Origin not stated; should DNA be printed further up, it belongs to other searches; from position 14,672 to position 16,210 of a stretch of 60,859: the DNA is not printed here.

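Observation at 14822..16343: LarA-family nickel-pincer enzyme with a complete catalytic constellation, embedded in a glycan locus beside an orphan carrier protein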

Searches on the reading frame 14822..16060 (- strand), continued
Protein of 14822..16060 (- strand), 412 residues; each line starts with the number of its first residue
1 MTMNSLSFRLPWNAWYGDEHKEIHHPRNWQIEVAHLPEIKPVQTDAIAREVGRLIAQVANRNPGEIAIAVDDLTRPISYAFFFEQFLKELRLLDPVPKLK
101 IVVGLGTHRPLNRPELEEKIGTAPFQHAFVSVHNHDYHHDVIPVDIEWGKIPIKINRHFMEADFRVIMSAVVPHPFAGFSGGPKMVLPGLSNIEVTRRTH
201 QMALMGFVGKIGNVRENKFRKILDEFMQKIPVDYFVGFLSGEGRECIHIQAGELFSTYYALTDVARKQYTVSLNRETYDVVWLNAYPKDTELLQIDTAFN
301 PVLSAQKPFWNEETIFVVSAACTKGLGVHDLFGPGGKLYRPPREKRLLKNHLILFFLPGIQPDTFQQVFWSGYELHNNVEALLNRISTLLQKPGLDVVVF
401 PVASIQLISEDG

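Call 27: find_related_loci(query=A1, collection=genome_contigs, flank=10000)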
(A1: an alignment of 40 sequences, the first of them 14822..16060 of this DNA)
Query A1 (412 aa) in genome_contigs; peptide patterns used: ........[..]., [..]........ (x = any residue, [..] = any of these).
600 stretches matched a pattern (row limit reached: there are more); 592 encode a relative of the query (tblastn E <= 1e-3); the best 80 are kept; 80 distinct loci.
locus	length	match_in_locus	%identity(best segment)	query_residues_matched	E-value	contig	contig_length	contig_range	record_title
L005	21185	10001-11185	39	9-404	1e-94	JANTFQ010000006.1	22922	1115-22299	MAG: Calditrichaceae bacterium isolate bin100120 c_000000001841, whole genome shotgun sequence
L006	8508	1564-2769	38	3-407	4e-87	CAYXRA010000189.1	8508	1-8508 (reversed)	MAG TPA_asm: uncultured Calditrichaceae bacterium isolate SRP141376_co2_326 genome assembly, contig: NODE_15124_length_8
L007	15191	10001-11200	38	10-407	1e-82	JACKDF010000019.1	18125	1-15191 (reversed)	MAG: Deferribacteres bacterium isolate HK-STAS-KSB1-2 HK-STAS-KSB1-2_19, whole genome shotgun sequence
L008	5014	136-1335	37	10-407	8e-80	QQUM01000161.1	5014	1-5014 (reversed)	MAG: Calditrichaeota bacterium isolate CLD5 4683, whole genome shotgun sequence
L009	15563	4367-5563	35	7-409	2e-79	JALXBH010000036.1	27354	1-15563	MAG: Calditrichia bacterium isolate T2_metabat2_scaf2bin.084 T2_NODE_1304_length_27354_cov_3.512800, whole genome shotgu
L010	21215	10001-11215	34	7-409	3e-79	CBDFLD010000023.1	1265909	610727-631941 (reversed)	MAG: Acidobacteriota bacterium isolate 4fe7eda5-706a-47f2-b94d-dac62684705c genome assembly, contig: contig_23, whole ge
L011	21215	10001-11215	35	5-407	1e-78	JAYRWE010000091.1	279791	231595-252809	MAG: bacterium isolate NJ_NJASGE3bin.37 k141_1028057, whole genome shotgun sequence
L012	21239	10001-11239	32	1-409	5e-60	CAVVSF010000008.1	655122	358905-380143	MAG: uncultured Acidobacteriota bacterium isolate MFD02840.bin.1.397 genome assembly, contig: contig_5088, whole genome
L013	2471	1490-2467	35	5-327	4e-61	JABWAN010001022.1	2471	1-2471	MAG: candidate division KSB1 bacterium isolate MAG_5 scaffold_52403, whole genome shotgun sequence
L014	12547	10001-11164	31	7-389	1e-52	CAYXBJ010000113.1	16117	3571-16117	MAG TPA_asm: uncultured bacterium isolate binchicken_co279_6 genome assembly, contig: k141_2212389, whole genome shotgun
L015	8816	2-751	34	157-407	4e-37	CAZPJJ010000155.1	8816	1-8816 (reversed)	MAG TPA_asm: uncultured Acidobacteriota bacterium isolate SRP093185_co1_106 genome assembly, contig: NODE_5957_length_88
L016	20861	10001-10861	30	36-325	6e-34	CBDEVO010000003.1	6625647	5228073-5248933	MAG: Vicinamibacterales bacterium isolate af2fa338-4f39-4c0d-83fa-ec8062318583 genome assembly, contig: contig_3, whole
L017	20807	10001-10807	33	61-332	6e-33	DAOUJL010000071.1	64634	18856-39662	MAG TPA_asm: Dehalococcoidia bacterium isolate S32_262 k113_485655, whole genome shotgun sequence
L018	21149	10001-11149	28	3-369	7e-33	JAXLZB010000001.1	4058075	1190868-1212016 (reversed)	MAG: Nitrospiraceae bacterium isolate STL-NOB1 C1.213.fa-1, whole genome shotgun sequence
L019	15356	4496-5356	29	36-325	6e-32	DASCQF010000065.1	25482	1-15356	MAG TPA_asm: Vicinamibacterales bacterium isolate Fu_MAG_63 c_000000475156, whole genome shotgun sequence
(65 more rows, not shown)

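Call 29: find_encoding_contigs(protein=P0083, flank=10000, max_places=1)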
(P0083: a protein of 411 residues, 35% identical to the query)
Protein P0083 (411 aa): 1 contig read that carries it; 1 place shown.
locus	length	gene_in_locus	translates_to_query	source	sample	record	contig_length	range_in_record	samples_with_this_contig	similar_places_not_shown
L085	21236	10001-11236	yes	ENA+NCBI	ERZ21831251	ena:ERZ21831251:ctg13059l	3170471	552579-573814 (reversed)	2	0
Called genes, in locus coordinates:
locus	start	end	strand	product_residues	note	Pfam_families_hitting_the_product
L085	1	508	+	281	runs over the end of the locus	PF09721:Exosortase_EpsH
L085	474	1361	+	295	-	PF01522:Polysacc_deac_1, PF03065:Glyco_hydro_57 (faint), PF11959:DUF3473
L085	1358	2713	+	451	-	-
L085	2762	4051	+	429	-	PF03721:UDPG_MGDP_dh_N, PF00984:UDPG_MGDP_dh, PF03720:UDPG_MGDP_dh_C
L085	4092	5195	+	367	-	PF02388:FemAB (faint), PF13480:Acetyltransf_6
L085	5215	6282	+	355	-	PF00535:Glycos_transf_2, PF10111:Glyco_tranf_2_2 (weak)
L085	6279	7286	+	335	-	PF01522:Polysacc_deac_1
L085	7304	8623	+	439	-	PF03721:UDPG_MGDP_dh_N, PF00984:UDPG_MGDP_dh, PF03720:UDPG_MGDP_dh_C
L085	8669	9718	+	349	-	-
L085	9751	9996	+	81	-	-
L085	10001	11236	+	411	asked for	PF09861:Lar_N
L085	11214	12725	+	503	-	PF00501:AMP-binding, PF13193:AMP-binding_C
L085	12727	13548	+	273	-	PF01636:APH (weak)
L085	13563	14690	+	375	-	PF13439:Glyco_transf_4, PF13579:Glyco_trans_4_4, PF00534:Glycos_transf_1, PF13692:Glyco_trans_1_4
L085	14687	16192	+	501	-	-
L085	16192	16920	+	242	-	-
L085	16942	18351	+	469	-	PF04932:Wzy_C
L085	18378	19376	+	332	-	PF00685:Sulfotransfer_1 (weak)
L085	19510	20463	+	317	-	PF00535:Glycos_transf_2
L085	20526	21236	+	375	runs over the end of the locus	PF13439:Glyco_transf_4 (weak), PF00534:Glycos_transf_1, PF13692:Glyco_trans_1_4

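Call 30: find_encoding_contigs(protein=P0072, flank=10000, max_places=1)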
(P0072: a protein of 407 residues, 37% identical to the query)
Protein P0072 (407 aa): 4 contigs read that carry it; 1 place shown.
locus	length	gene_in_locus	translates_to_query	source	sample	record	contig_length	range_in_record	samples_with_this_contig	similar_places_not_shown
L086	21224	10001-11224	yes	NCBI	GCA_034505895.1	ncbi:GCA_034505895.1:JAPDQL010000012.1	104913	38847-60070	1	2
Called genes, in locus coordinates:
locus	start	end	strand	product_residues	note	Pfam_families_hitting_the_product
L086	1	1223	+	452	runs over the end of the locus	PF02223:Thymidylate_kin (faint)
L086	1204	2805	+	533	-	PF01943:Polysacc_synt, PF13440:Polysacc_synt_3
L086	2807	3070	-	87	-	PF01909:NTP_transf_2, PF18765:Polbeta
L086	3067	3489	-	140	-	PF05168:HEPN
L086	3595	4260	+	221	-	-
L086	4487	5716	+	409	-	PF01636:APH (weak)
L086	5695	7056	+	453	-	PF04932:Wzy_C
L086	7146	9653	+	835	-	-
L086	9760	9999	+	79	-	-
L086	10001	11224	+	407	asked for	PF09861:Lar_N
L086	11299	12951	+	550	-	PF00501:AMP-binding, PF13193:AMP-binding_C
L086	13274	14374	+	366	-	PF02350:Epimerase_2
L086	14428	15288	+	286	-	PF13860:FlgD_ig (faint)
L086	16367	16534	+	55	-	-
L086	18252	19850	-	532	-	PF00144:Beta-lactamase, PF11954:DUF3471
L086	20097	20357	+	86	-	-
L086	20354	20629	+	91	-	-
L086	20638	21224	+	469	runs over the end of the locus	PF00282:Pyridoxal_deC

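Call 31: find_encoding_contigs(protein=P0038, flank=10000, max_places=1)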
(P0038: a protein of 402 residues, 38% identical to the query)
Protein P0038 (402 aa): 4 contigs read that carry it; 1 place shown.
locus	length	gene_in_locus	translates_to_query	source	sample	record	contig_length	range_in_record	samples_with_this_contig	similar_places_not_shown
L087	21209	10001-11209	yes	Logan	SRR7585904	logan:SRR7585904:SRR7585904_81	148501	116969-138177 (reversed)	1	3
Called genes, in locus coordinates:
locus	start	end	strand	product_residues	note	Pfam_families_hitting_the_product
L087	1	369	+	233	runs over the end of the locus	PF02563:Poly_export (weak)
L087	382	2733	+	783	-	PF13807:GNVR, PF13614:AAA_31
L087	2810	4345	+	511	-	PF00501:AMP-binding, PF13193:AMP-binding_C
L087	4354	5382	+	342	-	PF02388:FemAB (weak), PF13480:Acetyltransf_6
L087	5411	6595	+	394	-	PF15632:ATPgrasp_Ter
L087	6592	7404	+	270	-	PF00149:Metallophos, PF12850:Metallophos_2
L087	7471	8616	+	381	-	PF13506:Glyco_transf_21 (weak), PF00535:Glycos_transf_2, PF13641:Glyco_tranf_2_3, PF13632:Glyco_trans_2_3 (weak)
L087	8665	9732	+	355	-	-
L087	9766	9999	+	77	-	PF00550:PP-binding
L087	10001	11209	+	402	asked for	PF09861:Lar_N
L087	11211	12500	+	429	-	PF04932:Wzy_C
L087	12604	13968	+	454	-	PF13439:Glyco_transf_4, PF13579:Glyco_trans_4_4 (weak), PF00534:Glycos_transf_1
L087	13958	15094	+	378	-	PF13439:Glyco_transf_4, PF13579:Glyco_trans_4_4 (weak), PF00534:Glycos_transf_1, PF13692:Glyco_trans_1_4, PF13524:Glyco_trans_1_2 (weak)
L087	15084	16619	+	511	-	PF01943:Polysacc_synt, PF13440:Polysacc_synt_3, PF03023:MurJ (weak)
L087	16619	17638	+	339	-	PF01522:Polysacc_deac_1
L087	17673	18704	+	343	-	-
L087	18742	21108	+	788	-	PF16889:Hepar_II_III_N, PF07940:Hepar_II_III_C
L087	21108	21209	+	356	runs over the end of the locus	PF02350:Epimerase_2, PF00534:Glycos_transf_1, PF13692:Glyco_trans_1_4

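Call 32: search_protein_families(library=pfam, proteins=[L001:8635-9687:+, L085:8669-9718:+, L085:11214-12725:+, L086:7146-9653:+], max_evalue=0.01)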
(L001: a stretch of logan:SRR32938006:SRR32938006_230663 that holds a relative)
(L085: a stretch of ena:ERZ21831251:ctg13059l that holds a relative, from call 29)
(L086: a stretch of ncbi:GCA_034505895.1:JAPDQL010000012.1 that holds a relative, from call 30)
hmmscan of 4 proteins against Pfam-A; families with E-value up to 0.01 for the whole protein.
L001:8635-9687:+ (350 aa): 2 families
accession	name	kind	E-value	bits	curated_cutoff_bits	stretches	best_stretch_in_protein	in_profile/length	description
PF13527.13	Acetyltransf_9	-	0.0014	19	25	1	36-122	29-113/127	Acetyltransferase (GNAT) domain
PF13673.13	Acetyltransf_10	-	0.0081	16.6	23.6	0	86-113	56-83/128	Acetyltransferase (GNAT) domain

L085:8669-9718:+ (349 aa): 1 family
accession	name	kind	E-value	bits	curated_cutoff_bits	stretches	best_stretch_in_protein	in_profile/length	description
PF00583.31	Acetyltransf_1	-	0.00014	22.5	20.7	0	35-123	21-106/116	Acetyltransferase (GNAT) family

L085:11214-12725:+ (503 aa): 2 families
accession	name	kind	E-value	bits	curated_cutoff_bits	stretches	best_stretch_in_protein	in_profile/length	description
PF00501.34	AMP-binding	-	4.8e-80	269.6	29.9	1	8-368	2-384/384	AMP-binding enzyme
PF13193.12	AMP-binding_C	-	3.8e-21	76.2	24.5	1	418-493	1-76/76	AMP-binding enzyme C-terminal domain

L086:7146-9653:+ (835 aa): 1 family
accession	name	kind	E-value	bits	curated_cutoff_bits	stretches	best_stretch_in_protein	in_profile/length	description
PF18675.7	HepII_C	-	0.0041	17.5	26.1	0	723-798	3-80/88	Heparinase II C-terminal domain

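Call 38: search_protein_families(library=ncbifam, proteins=[L085:11214-12725:+, L086:11299-12951:+, L087:2810-4345:+, L001:8635-9687:+, L085:8669-9718:+, L087:5411-6595:+, L087:4354-5382:+, L085:12727-13548:+, L085:9751-9996:+], max_evalue=0.00001)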
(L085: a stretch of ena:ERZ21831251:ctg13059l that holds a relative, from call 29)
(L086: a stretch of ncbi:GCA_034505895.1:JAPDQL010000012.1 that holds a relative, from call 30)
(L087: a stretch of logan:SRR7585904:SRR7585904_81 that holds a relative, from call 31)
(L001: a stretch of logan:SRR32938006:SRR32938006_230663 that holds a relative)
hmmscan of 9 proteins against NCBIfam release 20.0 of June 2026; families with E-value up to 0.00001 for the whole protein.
L085:11214-12725:+ (503 aa): 106 families (the best 25 are shown)
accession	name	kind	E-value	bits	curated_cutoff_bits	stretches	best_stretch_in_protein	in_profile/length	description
NF004837.0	PRK06187.1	subfamily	3.3e-122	408.4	476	1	2-499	9-518/531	long-chain-fatty-acid--CoA ligase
TIGR03098.1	ligase_PEP_1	hypoth_equivalog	7.4e-119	397.5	592.35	1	2-496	1-511/517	acyl-CoA ligase (AMP-forming), exosortase A system-associated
NF006182.0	PRK08316.1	subfamily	2e-109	366.4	663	1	3-499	13-513/523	fatty acyl-CoA synthetase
NF009233.0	PRK12583.1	subfamily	2.3e-92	310.2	832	2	157-497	201-544/558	fatty acid CoA ligase family protein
NF005307.0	PRK06839.1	equivalog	6.6e-89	298.8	748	1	6-502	7-492/496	o-succinylbenzoate--CoA ligase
NF006181.0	PRK08314.1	subfamily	4.4e-85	286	705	1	3-496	26-547/563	long-chain-fatty-acid--CoA ligase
NF004758.0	PRK06087.1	equivalog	9.1e-85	285.1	736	1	9-499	32-531/548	medium-chain fatty-acid--CoA ligase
NF005801.1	PRK07656.1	equivalog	1.6e-84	284.4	657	1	5-499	5-499/500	FadD3 family acyl-CoA ligase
NF052269.1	Staph_lig_FadD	equivalog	1e-82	278.1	650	1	6-499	5-489/499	long-chain-fatty-acid--CoA ligase FadD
NF002966.0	PRK03640.1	equivalog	1.8e-82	277.5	556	1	5-500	6-477/483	o-succinylbenzoate--CoA ligase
NF005857.1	PRK07786.1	exception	6e-82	275.8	733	1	14-499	22-508/513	fatty-acid--CoA ligase FadD5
NF006523.0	PRK08974.1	equivalog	2.4e-81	273.5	884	2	153-499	202-549/561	long-chain-fatty-acid--CoA ligase FadD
NF005702.0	PRK07514.1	subfamily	1.9e-80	270.7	558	1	7-498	9-495/506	malonyl-CoA synthase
NF004797.0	PRK06145.1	equivalog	2.4e-79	267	850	1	13-499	14-491/499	acyl-CoA synthetase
TIGR01923.1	menE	equivalog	1.3e-78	264.9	330.15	1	28-497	1-440/442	o-succinylbenzoate--CoA ligase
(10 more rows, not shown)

L086:11299-12951:+ (550 aa): 106 families (the best 25 are shown)
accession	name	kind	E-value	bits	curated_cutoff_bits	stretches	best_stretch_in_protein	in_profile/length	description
NF004837.0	PRK06187.1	subfamily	1.2e-130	436.3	476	1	3-548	7-522/531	long-chain-fatty-acid--CoA ligase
TIGR03098.1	ligase_PEP_1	hypoth_equivalog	7.5e-129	430.5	592.35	2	179-547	140-517/517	acyl-CoA ligase (AMP-forming), exosortase A system-associated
NF006182.0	PRK08316.1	subfamily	4.6e-111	371.8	663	2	172-548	140-517/523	fatty acyl-CoA synthetase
NF009233.0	PRK12583.1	subfamily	1.7e-96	323.9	832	1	10-546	24-548/558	fatty acid CoA ligase family protein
NF005307.0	PRK06839.1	equivalog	1e-95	321.3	748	2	207-546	154-491/496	o-succinylbenzoate--CoA ligase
NF006181.0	PRK08314.1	subfamily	4e-92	309.3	705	1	6-546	26-552/563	long-chain-fatty-acid--CoA ligase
NF005702.0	PRK07514.1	subfamily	8.9e-92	308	558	2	201-547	156-499/506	malonyl-CoA synthase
NF005801.1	PRK07656.1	equivalog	4.3e-91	306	657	2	203-545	165-500/500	FadD3 family acyl-CoA ligase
NF002966.0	PRK03640.1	equivalog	7.7e-90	301.8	556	2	184-548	121-480/483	o-succinylbenzoate--CoA ligase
NF005220.0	PRK06710.1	equivalog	5.2e-85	285.6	1116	2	202-546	206-551/563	long-chain-fatty-acid--CoA ligase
NF004114.0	PRK05605.1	equivalog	4.6e-84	282.8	766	1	9-548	39-569/575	long-chain-fatty-acid--CoA ligase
NF005676.0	PRK07470.1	equivalog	1.1e-82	278.4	774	2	208-548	182-529/544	acyl-CoA synthetase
NF005857.1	PRK07786.1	exception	1.5e-82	277.7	733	2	188-547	152-511/513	fatty-acid--CoA ligase FadD5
NF006523.0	PRK08974.1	equivalog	3.3e-82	276.4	884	2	199-548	203-553/561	long-chain-fatty-acid--CoA ligase FadD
NF004797.0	PRK06145.1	equivalog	7.5e-82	275.3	850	2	201-548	148-495/499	acyl-CoA synthetase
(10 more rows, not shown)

L087:2810-4345:+ (511 aa): 107 families (the best 25 are shown)
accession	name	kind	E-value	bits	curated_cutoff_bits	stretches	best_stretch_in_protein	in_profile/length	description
NF004837.0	PRK06187.1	subfamily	6.3e-129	430.6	476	1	3-507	9-520/531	long-chain-fatty-acid--CoA ligase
TIGR03098.1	ligase_PEP_1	hypoth_equivalog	1.9e-117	392.9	592.35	1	3-506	1-515/517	acyl-CoA ligase (AMP-forming), exosortase A system-associated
NF006182.0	PRK08316.1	subfamily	1.7e-109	366.7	663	1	4-507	13-515/523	fatty acyl-CoA synthetase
NF009233.0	PRK12583.1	subfamily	1.8e-93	313.8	832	1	17-508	33-549/558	fatty acid CoA ligase family protein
NF005307.0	PRK06839.1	equivalog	3.1e-91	306.5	748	1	24-507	24-491/496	o-succinylbenzoate--CoA ligase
NF005702.0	PRK07514.1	subfamily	2.1e-87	293.6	558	1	5-507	6-498/506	malonyl-CoA synthase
NF052269.1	Staph_lig_FadD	equivalog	7.5e-86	288.4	650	1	22-507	22-491/499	long-chain-fatty-acid--CoA ligase FadD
NF006181.0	PRK08314.1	subfamily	3.6e-83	279.7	705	1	4-507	26-552/563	long-chain-fatty-acid--CoA ligase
NF006523.0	PRK08974.1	equivalog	1.9e-82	277.2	884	2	155-507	198-551/561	long-chain-fatty-acid--CoA ligase FadD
NF005801.1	PRK07656.1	equivalog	4.8e-82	276.2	657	1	8-505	7-499/500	FadD3 family acyl-CoA ligase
NF004114.0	PRK05605.1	equivalog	6.1e-82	275.8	766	2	155-507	213-567/575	long-chain-fatty-acid--CoA ligase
NF004797.0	PRK06145.1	equivalog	7.7e-81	271.9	850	1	15-506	15-492/499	acyl-CoA synthetase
NF002966.0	PRK03640.1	equivalog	2.3e-80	270.5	556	1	14-508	14-479/483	o-succinylbenzoate--CoA ligase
NF005220.0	PRK06710.1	equivalog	3.8e-80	269.6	1116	1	4-504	26-548/563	long-chain-fatty-acid--CoA ligase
NF005857.1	PRK07786.1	exception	9.4e-79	265.2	733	1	18-507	25-510/513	fatty-acid--CoA ligase FadD5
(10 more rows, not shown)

L001:8635-9687:+ (350 aa): 0 families

L085:8669-9718:+ (349 aa): 0 families

L087:5411-6595:+ (394 aa): 3 families
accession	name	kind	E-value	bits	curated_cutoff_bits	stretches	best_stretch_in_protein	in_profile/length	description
NF009406.0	PRK12767.1-5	equivalog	1.9e-13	50.2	271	1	79-330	79-312/327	carbamoyl phosphate synthase-like protein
NF009405.0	PRK12767.1-4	equivalog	1.5e-11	43.8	390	1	61-328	61-305/320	carbamoyl phosphate synthase-like protein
NF009402.0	PRK12767.1-1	equivalog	1.9e-11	43.3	218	1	75-319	77-306/329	carbamoyl phosphate synthase-like protein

L087:4354-5382:+ (342 aa): 2 families
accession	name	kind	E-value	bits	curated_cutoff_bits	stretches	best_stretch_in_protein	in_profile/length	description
TIGR03019.1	pepcterm_femAB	equivalog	2.8e-115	384.9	260.35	1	12-342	2-330/330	FemAB family XrtA/PEP-CTERM system-associated protein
NF047883.1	UAcmpLyAlTFemX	equivalog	1.2e-07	31.3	500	0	113-286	133-311/337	UDP-N-acetylmuramoylpentapeptide-lysine N(6)-alanyltransferase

L085:12727-13548:+ (273 aa): 0 families

L085:9751-9996:+ (81 aa): 3 families
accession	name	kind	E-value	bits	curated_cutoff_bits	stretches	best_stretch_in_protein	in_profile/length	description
NF058660.1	cispen_ACP_AmcB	equivalog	1.2e-11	44.7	80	1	6-78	5-78/80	cispentacin biosynthesis acyl carrier protein AmcB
NF052616.1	ACP_for_OlsHI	equivalog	2.9e-08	33.9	130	1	5-76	6-78/83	ornithine lipid biosynthesis acyl carrier protein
NF005798.0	PRK07639.1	equivalog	2.9e-07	30.8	100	1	3-78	6-81/91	petrobactin biosynthesis protein AsbD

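Call 44: find_encoding_contigs(protein=P0004, flank=10000, max_places=2)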
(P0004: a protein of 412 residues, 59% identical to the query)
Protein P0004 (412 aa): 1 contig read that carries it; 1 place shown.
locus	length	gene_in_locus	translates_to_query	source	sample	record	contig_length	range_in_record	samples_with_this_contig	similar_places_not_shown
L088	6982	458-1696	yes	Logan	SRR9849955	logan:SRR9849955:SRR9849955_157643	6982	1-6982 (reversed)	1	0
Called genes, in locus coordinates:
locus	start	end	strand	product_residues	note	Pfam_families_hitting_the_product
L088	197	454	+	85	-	PF00550:PP-binding (weak)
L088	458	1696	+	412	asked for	PF09861:Lar_N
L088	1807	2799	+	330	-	PF01073:3Beta_HSD, PF01370:Epimerase, PF02719:Polysacc_synt_2 (weak), PF04321:RmlD_sub_bind, PF05368:NmrA (weak), PF13460:NAD_binding_10, PF16363:GDP_Man_Dehyd, PF07993:NAD_binding_4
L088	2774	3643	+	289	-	PF08241:Methyltransf_11 (weak)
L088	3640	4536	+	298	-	PF00535:Glycos_transf_2, PF10111:Glyco_tranf_2_2, PF13506:Glyco_transf_21 (faint), PF13641:Glyco_tranf_2_3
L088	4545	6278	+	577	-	PF00535:Glycos_transf_2, PF10111:Glyco_tranf_2_2 (faint), PF13632:Glyco_trans_2_3 (faint), PF00535:Glycos_transf_2, PF13641:Glyco_tranf_2_3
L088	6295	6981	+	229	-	?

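Call 45: find_encoding_contigs(protein=P0008, flank=10000, max_places=2)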
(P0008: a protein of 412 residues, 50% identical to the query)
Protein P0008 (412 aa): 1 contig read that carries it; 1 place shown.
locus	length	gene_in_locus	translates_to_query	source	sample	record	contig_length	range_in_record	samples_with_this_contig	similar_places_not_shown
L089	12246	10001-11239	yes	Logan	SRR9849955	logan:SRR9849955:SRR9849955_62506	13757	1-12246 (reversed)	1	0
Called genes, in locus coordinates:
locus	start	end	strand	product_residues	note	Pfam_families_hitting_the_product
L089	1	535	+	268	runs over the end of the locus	PF13466:STAS_2 (weak), PF01740:STAS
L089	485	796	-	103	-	-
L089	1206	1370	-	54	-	-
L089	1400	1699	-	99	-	PF05598:DUF772 (weak)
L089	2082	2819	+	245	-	PF02563:Poly_export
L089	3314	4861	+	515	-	PF00501:AMP-binding, PF13193:AMP-binding_C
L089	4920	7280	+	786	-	PF10609:ParA (faint), PF01656:CbiA (weak), PF13614:AAA_31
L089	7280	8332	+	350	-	PF13480:Acetyltransf_6, PF02388:FemAB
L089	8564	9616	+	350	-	-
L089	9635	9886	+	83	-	-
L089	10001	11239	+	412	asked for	PF09861:Lar_N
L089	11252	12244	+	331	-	?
